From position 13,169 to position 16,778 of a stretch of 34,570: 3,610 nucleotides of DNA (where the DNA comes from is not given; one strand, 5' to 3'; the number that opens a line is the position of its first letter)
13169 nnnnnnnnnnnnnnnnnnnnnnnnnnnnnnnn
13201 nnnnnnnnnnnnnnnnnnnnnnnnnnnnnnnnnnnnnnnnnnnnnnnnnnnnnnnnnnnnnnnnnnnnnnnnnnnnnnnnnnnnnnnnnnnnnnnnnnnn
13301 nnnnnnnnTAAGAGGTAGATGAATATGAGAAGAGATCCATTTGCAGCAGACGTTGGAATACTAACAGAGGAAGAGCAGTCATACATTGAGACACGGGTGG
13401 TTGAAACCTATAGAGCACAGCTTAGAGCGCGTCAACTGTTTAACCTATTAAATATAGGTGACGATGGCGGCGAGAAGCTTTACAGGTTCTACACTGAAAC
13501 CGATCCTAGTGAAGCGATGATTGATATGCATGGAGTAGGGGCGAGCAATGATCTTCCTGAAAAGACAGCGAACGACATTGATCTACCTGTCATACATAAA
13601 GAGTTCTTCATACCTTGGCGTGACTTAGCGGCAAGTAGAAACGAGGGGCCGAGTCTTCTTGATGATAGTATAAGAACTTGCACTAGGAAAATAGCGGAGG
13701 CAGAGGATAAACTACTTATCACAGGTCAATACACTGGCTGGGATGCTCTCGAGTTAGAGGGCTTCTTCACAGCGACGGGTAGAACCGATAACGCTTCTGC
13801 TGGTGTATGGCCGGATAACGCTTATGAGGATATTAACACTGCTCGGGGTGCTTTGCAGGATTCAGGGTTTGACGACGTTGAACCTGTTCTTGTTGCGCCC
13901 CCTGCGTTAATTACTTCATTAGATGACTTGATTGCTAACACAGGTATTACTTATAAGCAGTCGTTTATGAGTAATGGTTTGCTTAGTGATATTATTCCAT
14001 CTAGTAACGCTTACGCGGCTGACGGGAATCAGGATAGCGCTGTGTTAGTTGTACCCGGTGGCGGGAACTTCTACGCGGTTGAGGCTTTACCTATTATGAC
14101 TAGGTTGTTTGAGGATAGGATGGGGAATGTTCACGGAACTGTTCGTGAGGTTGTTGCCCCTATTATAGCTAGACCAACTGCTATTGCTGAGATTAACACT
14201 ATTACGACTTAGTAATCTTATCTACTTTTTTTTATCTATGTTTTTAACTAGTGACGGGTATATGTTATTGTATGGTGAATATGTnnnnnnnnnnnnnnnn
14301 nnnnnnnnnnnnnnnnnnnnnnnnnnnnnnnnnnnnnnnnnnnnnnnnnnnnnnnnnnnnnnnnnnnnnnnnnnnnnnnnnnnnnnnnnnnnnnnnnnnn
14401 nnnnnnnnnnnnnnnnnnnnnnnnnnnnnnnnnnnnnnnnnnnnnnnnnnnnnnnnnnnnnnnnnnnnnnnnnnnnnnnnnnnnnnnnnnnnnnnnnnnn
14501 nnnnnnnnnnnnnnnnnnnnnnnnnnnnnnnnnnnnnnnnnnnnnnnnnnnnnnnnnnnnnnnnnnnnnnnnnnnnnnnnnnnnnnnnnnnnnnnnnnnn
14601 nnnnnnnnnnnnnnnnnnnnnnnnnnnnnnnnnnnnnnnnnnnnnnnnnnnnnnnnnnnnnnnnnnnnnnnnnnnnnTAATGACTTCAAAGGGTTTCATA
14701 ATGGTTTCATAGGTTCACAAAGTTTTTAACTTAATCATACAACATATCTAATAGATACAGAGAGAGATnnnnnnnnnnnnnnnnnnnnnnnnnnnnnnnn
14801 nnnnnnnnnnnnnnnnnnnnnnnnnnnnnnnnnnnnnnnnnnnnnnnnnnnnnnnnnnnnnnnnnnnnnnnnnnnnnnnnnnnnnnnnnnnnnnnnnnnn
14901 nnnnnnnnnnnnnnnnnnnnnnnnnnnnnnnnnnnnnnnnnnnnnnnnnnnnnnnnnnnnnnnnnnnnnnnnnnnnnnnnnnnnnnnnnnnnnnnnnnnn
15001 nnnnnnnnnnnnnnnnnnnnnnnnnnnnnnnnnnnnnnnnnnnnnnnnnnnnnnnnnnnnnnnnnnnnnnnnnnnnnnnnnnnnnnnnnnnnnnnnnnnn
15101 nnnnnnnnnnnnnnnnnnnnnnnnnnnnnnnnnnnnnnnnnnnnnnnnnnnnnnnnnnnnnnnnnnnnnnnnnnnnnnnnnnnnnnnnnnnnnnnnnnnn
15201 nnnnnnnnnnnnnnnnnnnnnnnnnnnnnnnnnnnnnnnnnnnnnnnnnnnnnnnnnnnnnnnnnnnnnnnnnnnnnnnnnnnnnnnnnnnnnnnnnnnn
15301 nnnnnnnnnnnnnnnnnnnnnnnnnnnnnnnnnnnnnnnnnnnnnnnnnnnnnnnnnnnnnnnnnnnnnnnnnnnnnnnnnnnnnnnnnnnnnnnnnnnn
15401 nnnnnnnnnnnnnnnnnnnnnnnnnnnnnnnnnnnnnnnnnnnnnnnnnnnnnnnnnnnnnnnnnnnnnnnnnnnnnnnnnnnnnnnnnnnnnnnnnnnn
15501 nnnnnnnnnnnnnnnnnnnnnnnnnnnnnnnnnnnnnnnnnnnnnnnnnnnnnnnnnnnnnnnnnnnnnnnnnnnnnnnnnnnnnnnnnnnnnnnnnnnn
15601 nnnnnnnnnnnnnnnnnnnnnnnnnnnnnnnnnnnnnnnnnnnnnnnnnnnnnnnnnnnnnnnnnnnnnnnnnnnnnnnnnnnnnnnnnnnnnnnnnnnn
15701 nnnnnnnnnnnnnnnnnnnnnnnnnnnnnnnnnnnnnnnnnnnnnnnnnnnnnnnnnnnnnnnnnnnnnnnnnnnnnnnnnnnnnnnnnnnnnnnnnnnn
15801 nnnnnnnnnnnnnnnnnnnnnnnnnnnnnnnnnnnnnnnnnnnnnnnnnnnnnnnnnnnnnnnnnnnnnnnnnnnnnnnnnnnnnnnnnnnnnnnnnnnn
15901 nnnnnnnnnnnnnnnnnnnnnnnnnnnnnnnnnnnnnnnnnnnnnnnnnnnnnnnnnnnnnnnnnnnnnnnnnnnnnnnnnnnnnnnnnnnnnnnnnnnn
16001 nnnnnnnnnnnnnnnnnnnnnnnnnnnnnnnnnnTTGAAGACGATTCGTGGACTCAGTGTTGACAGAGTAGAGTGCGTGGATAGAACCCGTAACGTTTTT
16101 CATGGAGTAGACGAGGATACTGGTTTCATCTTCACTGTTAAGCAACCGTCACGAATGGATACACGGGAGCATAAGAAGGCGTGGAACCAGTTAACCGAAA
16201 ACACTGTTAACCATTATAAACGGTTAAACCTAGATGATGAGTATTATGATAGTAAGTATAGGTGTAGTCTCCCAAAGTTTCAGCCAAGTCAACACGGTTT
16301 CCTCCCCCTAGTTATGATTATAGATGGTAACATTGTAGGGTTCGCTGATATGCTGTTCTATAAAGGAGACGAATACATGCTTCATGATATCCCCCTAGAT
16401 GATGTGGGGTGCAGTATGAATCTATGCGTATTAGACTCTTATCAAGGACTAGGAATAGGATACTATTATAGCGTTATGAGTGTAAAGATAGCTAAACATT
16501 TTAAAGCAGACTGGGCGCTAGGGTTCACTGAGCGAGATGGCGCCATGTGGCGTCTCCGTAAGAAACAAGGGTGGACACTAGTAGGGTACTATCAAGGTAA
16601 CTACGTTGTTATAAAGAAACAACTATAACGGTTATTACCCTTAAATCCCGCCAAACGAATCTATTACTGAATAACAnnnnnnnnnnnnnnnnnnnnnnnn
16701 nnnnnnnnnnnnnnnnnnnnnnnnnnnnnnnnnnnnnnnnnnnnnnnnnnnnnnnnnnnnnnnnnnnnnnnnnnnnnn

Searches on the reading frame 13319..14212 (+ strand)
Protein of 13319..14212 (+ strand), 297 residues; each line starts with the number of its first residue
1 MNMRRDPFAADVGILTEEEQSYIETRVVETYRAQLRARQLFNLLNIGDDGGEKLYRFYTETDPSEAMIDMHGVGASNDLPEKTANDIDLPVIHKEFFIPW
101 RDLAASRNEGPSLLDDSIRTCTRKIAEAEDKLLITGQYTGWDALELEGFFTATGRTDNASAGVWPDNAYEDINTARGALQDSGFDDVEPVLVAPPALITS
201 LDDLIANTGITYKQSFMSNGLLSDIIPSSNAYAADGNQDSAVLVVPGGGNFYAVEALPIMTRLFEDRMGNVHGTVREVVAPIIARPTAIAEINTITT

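Call 7: search_protein_families(library=pfam, proteins=[window:13319-14212:+], max_evalue=0.01)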
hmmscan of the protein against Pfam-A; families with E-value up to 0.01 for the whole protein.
window:13319-14212:+ (297 aa): 2 families
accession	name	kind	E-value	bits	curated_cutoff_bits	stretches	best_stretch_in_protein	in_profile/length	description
PF04454.18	Linocin_M18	-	5e-13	49.3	24.3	1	15-251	11-224/253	Encapsulating protein for peroxidase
PF19774.5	DUF6260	-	0.0041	16.6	26.6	1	88-147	83-138/301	Family of unknown function (DUF6260)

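Call 11: find_related_loci(query=window:13319-14212:+, collection=viral_contigs, flank=10000)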
Query window:13319-14212:+ (297 aa) in viral_contigs; peptide patterns used: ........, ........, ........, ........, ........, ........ (x = any residue, [..] = any of these).
392 stretches matched a pattern, but none encodes a relative of the query by tblastn (E <= 1e-3).

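Call 19: find_homologous_proteins(query=window:13319-14212:+, max_evalue=0.00001)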
Query window:13319-14212:+ (297 aa): 162 proteins with E <= 0.00001 among 2272 candidates; the best 120 are listed.
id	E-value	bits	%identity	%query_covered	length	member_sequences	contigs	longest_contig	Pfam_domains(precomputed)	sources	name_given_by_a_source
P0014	6.5e-193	657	100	99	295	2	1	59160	PF04454.19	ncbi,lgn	-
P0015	5.8e-124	431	64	99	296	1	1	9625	PF19774.6,PF04454.19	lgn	-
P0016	5.1e-120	418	64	99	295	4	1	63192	PF19774.6,PF04454.19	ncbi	-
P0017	8.6e-120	418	64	99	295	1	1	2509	PF19774.6,PF04454.19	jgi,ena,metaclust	metaclust:\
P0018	1.7e-118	413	63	99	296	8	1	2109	PF19774.6,PF04454.19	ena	-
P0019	8.6e-118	411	63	99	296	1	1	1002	PF19774.6,PF04454.19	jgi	-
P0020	1.3e-117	410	63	99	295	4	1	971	PF04454.19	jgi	jgi:uncharacterized linocin/CFP29 family protein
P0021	4.5e-117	409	63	99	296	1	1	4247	PF19774.6,PF04454.19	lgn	-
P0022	7.3e-117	408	63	99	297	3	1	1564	PF04454.19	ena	-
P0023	2.7e-116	406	62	99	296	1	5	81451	PF04454.19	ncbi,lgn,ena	-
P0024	8.8e-116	404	62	99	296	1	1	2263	PF19774.6,PF04454.19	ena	-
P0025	1.1e-115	404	63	99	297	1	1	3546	PF19774.6,PF04454.19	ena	-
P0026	1.2e-115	404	62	99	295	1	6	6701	PF19774.6,PF04454.19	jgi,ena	-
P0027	1.4e-115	404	62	99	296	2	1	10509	PF04454.19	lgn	-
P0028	1.6e-115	404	62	99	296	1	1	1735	PF04454.19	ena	-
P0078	2.1e-101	357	56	99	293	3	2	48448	PF04454.19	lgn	-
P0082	2.3e-100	354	57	99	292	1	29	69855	PF04454.19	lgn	-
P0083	3.0e-100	353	56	99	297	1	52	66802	PF04454.19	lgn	-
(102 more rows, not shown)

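Call 21: find_encoding_contigs(protein=P0016, flank=10000, max_places=2)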
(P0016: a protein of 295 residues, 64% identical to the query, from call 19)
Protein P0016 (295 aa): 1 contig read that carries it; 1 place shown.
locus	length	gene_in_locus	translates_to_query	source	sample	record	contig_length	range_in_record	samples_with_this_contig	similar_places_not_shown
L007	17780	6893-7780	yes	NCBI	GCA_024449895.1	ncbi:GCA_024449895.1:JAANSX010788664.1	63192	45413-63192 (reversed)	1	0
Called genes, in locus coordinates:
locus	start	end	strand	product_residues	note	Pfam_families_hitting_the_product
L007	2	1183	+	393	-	?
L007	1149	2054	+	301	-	PF00382:TFIIB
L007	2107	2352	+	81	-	-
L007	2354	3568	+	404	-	-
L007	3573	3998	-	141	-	-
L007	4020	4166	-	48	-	-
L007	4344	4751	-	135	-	-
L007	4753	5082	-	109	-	-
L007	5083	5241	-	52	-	-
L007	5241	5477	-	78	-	-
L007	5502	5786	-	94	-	-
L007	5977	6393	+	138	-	-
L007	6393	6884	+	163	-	-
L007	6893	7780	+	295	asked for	PF04454:Linocin_M18, PF19774:DUF6260 (weak)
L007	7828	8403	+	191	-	-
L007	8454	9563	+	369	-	-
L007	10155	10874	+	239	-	-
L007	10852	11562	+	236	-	-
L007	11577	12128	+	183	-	PF27618:Zn_ribbon_GTF2H2 (faint)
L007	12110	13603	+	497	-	PF00535:Glycos_transf_2, PF13641:Glyco_tranf_2_3 (faint), PF00535:Glycos_transf_2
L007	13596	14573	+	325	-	PF13524:Glyco_trans_1_2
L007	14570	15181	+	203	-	PF01522:Polysacc_deac_1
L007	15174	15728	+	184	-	PF05050:Methyltransf_21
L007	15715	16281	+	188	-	PF13489:Methyltransf_23, PF13847:Methyltransf_31, PF08241:Methyltransf_11, PF08242:Methyltransf_12, PF13649:Methyltransf_25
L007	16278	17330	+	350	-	PF08003:Methyltransf_9, PF13489:Methyltransf_23 (weak), PF08241:Methyltransf_11 (weak), PF08242:Methyltransf_12 (faint)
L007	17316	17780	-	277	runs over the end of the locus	-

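Call 22: find_encoding_contigs(protein=P0023, flank=10000, max_places=2)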
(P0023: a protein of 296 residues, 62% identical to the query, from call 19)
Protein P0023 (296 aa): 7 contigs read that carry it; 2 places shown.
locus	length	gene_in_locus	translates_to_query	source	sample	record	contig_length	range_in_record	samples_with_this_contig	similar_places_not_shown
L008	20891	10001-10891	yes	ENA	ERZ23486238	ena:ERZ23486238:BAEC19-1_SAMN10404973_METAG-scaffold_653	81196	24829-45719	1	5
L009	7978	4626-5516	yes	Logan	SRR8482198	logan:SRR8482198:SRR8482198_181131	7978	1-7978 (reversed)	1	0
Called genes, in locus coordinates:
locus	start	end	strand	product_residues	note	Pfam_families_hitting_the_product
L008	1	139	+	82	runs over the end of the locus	-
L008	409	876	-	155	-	-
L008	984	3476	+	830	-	PF14890:Intein_splicing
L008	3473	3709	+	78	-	-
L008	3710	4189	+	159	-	-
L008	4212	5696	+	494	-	PF06381:Phage_portal_3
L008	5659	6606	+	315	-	PF00382:TFIIB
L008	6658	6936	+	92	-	-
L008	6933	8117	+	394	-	-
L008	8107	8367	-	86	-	-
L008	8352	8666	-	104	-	-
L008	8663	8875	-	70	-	-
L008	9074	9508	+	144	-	-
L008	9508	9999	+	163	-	-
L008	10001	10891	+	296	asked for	PF04454:Linocin_M18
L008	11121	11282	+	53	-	-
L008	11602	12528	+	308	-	-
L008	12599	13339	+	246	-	-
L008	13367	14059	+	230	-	-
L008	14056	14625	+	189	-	-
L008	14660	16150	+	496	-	PF00535:Glycos_transf_2, PF13641:Glyco_tranf_2_3 (faint), PF02709:Glyco_transf_7C (weak), PF00535:Glycos_transf_2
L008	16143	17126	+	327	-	PF13524:Glyco_trans_1_2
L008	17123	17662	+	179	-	PF05050:Methyltransf_21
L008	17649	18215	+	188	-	PF13489:Methyltransf_23, PF13847:Methyltransf_31, PF08241:Methyltransf_11, PF08242:Methyltransf_12, PF13649:Methyltransf_25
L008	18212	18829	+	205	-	PF01522:Polysacc_deac_1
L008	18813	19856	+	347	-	PF08003:Methyltransf_9 (weak), PF13489:Methyltransf_23 (weak), PF13649:Methyltransf_25 (weak), PF13847:Methyltransf_31 (weak), PF08241:Methyltransf_11 (weak), PF08242:Methyltransf_12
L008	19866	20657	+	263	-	PF04230:PS_pyruv_trans (faint)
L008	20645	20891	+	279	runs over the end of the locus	PF04055:Radical_SAM (weak), PF13186:SPASM (weak)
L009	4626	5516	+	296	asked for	PF04454:Linocin_M18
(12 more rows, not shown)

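Call 23: find_encoding_contigs(protein=P0082, flank=10000, max_places=3)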
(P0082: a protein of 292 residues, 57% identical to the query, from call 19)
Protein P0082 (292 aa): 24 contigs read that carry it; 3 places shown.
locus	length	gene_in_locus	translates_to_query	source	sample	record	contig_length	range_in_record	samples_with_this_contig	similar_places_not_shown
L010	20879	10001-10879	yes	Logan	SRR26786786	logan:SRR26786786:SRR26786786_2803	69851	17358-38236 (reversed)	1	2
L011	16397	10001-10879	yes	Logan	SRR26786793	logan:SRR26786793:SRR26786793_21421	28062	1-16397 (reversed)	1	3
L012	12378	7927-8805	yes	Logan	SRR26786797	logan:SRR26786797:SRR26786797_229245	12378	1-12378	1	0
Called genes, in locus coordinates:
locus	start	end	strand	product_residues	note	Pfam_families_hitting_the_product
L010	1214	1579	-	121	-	-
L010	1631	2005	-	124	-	-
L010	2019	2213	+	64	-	-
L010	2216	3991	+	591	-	-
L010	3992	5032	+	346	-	-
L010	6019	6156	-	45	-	-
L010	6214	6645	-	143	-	-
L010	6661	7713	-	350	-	-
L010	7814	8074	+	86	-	-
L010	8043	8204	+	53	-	-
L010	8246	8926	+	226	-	-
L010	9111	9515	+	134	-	-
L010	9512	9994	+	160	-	-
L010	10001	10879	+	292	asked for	PF04454:Linocin_M18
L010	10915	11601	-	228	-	PF07460:NUMOD3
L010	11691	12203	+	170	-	-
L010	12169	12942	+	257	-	-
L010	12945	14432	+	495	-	PF00535:Glycos_transf_2, PF13641:Glyco_tranf_2_3 (faint), PF02709:Glyco_transf_7C (weak), PF00535:Glycos_transf_2 (weak)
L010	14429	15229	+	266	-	PF04230:PS_pyruv_trans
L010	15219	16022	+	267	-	PF13186:SPASM (weak)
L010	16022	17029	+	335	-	PF13524:Glyco_trans_1_2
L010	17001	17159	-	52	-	-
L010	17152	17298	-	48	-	-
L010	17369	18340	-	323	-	PF14520:HHH_5 (weak), PF00154:RecA_N, PF13481:AAA_25 (weak), PF08423:Rad51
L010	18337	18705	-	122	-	-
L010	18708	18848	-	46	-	-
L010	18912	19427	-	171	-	-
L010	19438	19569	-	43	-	-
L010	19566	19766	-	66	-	-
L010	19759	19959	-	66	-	-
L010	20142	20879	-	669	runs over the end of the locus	PF17207:MCM_OB, PF00493:MCM, PF01078:Mg_chelatase (faint), PF07728:AAA_5 (weak), PF17855:MCM_lid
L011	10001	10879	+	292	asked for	PF04454:Linocin_M18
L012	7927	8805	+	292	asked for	PF04454:Linocin_M18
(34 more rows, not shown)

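Call 24: find_encoding_contigs(protein=P0083, flank=10000, max_places=3)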
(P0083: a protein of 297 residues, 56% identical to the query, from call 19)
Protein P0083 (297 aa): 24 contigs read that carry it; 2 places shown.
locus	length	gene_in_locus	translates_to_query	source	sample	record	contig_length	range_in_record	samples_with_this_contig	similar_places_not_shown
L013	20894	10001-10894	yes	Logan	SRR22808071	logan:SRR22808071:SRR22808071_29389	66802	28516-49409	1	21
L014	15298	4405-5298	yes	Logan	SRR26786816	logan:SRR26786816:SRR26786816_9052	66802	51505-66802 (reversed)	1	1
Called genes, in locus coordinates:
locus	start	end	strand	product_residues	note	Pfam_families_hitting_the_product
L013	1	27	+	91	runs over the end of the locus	-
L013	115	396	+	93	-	-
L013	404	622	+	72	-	-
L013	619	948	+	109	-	-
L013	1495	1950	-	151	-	PF02796:HTH_7 (weak), PF13384:HTH_23 (faint)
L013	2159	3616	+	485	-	PF17289:Terminase_6C (weak)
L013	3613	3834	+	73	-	-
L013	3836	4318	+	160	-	-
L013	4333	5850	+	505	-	PF06381:Phage_portal_3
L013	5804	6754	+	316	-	PF08271:Zn_Ribbon_TF, PF00382:TFIIB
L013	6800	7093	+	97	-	-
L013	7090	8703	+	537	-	-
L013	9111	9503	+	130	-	-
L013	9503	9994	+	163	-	-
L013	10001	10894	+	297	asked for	PF04454:Linocin_M18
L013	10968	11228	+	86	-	-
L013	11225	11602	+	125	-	-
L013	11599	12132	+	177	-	-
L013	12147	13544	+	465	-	-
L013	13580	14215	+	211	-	-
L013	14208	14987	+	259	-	-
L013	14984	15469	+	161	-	-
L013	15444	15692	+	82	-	-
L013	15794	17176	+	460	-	PF13632:Glyco_trans_2_3 (faint), PF02709:Glyco_transf_7C, PF00535:Glycos_transf_2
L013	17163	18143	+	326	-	PF13524:Glyco_trans_1_2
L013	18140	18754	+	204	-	PF01522:Polysacc_deac_1, PF10096:DUF2334 (weak)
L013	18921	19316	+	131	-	PF08241:Methyltransf_11, PF13649:Methyltransf_25, PF13847:Methyltransf_31 (faint)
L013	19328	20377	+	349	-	PF08003:Methyltransf_9, PF13489:Methyltransf_23, PF13649:Methyltransf_25 (weak), PF08241:Methyltransf_11 (weak), PF08242:Methyltransf_12 (weak)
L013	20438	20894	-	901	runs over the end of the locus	PF13229:Beta_helix (faint)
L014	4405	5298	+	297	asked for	PF04454:Linocin_M18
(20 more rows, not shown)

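Call 25: find_encoding_contigs(protein=P0078, flank=10000, max_places=2)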
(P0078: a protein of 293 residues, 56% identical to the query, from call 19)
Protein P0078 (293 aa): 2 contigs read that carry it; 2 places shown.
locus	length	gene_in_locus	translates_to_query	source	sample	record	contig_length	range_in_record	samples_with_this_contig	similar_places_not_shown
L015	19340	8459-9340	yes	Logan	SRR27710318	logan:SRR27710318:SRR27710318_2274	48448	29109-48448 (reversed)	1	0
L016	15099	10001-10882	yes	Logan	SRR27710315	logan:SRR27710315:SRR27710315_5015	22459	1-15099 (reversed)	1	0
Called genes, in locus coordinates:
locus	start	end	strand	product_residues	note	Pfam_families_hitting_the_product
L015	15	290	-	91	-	-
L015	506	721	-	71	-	-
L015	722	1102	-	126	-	-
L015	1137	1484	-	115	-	-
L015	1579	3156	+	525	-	PF03237:Terminase_6N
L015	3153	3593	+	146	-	-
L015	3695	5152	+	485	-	PF06381:Phage_portal_3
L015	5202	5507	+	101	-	-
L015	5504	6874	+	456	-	-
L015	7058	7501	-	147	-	-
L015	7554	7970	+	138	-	-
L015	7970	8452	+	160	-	-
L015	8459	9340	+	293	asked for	PF04454:Linocin_M18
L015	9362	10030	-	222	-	PF07460:NUMOD3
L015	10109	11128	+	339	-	-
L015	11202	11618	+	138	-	-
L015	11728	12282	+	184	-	-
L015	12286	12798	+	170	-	PF13392:HNH_3 (weak), PF00847:AP2 (weak)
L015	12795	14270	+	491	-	PF00535:Glycos_transf_2, PF10111:Glyco_tranf_2_2 (faint), PF02709:Glyco_transf_7C, PF00535:Glycos_transf_2 (weak)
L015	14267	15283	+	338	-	PF13524:Glyco_trans_1_2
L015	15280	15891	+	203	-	PF01522:Polysacc_deac_1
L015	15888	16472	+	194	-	PF08241:Methyltransf_11, PF13649:Methyltransf_25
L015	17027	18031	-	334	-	PF14520:HHH_5, PF00154:RecA_N, PF13481:AAA_25 (weak), PF06745:ATPase (weak), PF08423:Rad51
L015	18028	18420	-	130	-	-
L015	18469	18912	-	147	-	-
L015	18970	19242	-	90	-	-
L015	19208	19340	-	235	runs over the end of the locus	-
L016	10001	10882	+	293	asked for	PF04454:Linocin_M18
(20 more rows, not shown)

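Call 30: search_protein_families(library=pfam, proteins=[L007:3573-3998:-, L007:4344-4760:-, L007:4753-5082:-, L007:5502-5786:-, L007:5241-5477:-, L008:8352-8666:-, L008:8107-8367:-, L015:7058-7501:-], max_evalue=0.1)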
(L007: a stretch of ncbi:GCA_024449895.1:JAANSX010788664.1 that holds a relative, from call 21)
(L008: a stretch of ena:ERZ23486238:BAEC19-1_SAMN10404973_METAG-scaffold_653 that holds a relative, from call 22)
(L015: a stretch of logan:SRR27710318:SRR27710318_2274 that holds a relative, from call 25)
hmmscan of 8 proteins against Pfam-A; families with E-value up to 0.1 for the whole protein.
L007:3573-3998:- (141 aa): 0 families

L007:4344-4760:- (138 aa): 0 families

L007:4753-5082:- (109 aa): 0 families

L007:5502-5786:- (94 aa): 0 families

L007:5241-5477:- (78 aa): 1 family
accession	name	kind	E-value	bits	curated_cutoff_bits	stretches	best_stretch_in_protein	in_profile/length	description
PF07152.18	YaeQ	-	0.028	14.6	25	1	12-69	79-136/173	YaeQ protein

L008:8352-8666:- (104 aa): 0 families

L008:8107-8367:- (86 aa): 0 families

L015:7058-7501:- (147 aa): 0 families

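Call 36: search_dna_similar(query=window:13319-14212:+, collection=phages, mode=protein, max_rows=15)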
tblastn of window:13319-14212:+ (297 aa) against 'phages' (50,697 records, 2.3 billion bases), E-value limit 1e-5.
No match.

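Call 51: find_related_loci(query=A3, collection=viral_contigs, flank=8000)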
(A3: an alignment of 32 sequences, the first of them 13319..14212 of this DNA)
Query A3 (297 aa) in viral_contigs; peptide patterns used: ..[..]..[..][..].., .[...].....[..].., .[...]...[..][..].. (x = any residue, [..] = any of these).
66 stretches matched a pattern; 36 encode a relative of the query (tblastn E <= 1e-3); 36 distinct loci.
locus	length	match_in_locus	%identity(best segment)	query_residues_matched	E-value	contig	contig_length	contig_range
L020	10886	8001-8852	43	13-297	7e-79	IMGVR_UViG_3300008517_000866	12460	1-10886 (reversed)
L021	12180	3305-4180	44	6-296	5e-70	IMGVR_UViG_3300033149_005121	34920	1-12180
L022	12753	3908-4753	44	11-296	3e-59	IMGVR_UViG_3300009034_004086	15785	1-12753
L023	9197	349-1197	43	11-296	5e-59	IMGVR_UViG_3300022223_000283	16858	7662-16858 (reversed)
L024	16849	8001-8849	41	11-296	4e-56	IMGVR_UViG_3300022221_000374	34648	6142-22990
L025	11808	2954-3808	40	11-296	7e-54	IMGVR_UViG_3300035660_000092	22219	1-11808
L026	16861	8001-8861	40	10-296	5e-53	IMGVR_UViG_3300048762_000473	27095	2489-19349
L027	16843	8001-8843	40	13-296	1e-52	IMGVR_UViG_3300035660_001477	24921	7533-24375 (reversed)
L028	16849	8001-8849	39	11-296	1e-52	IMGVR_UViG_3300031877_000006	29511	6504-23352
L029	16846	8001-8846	41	11-296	2e-52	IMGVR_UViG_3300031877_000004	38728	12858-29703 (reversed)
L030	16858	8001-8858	41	11-296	6e-52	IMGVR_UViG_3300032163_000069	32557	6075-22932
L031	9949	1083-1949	38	2-296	2e-51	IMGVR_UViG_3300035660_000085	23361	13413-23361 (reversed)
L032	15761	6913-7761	38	11-296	4e-51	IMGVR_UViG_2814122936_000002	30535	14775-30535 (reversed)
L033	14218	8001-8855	38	11-296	1e-54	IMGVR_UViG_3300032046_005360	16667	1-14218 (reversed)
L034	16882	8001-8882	38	1-296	2e-50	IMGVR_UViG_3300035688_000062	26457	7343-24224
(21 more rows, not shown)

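Call 52: find_related_loci(query=A3, collection=metagenome_contigs, flank=8000)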
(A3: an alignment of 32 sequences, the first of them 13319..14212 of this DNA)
Query A3 (297 aa) in metagenome_contigs; peptide patterns used: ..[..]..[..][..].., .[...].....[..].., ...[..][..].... (x = any residue, [..] = any of these).
600 stretches matched a pattern (row limit reached: there are more); 231 encode a relative of the query (tblastn E <= 1e-3); the best 80 are kept; 80 distinct loci.
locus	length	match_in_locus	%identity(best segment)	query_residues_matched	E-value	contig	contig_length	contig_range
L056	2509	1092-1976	65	2-297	1e-135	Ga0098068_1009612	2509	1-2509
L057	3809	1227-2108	63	2-295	4e-129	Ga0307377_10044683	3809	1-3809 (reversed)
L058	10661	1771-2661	62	1-297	4e-125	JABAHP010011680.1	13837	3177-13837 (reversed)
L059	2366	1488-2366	63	3-295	2e-131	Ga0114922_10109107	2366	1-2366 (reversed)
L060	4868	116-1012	62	1-297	5e-125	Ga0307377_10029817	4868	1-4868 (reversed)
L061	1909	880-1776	62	1-297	1e-132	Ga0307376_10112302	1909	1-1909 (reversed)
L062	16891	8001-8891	62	1-297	6e-124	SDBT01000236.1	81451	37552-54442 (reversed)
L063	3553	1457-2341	61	3-297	3e-123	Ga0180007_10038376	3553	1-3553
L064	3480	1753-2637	61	3-297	2e-123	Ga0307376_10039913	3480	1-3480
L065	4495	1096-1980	61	3-297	1e-121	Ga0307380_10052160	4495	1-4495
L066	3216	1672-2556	61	3-297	4e-124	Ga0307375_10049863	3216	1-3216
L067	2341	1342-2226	61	3-297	1e-126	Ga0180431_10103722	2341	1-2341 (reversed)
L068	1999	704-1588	60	3-297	3e-127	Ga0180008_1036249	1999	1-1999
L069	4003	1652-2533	62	3-297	5e-120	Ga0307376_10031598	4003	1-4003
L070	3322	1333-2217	59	3-297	1e-120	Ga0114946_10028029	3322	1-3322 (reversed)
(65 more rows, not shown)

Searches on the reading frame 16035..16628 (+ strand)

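Call 32: search_protein_families(library=pfam, proteins=[window:16035-16628:+], max_evalue=0.01)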
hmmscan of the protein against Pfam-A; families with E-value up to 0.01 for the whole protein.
window:16035-16628:+ (197 aa): 1 family
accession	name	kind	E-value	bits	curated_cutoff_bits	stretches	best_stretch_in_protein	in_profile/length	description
PF13508.13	Acetyltransf_7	-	0.0018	19.1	27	1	93-142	7-46/84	Acetyltransferase (GNAT) domain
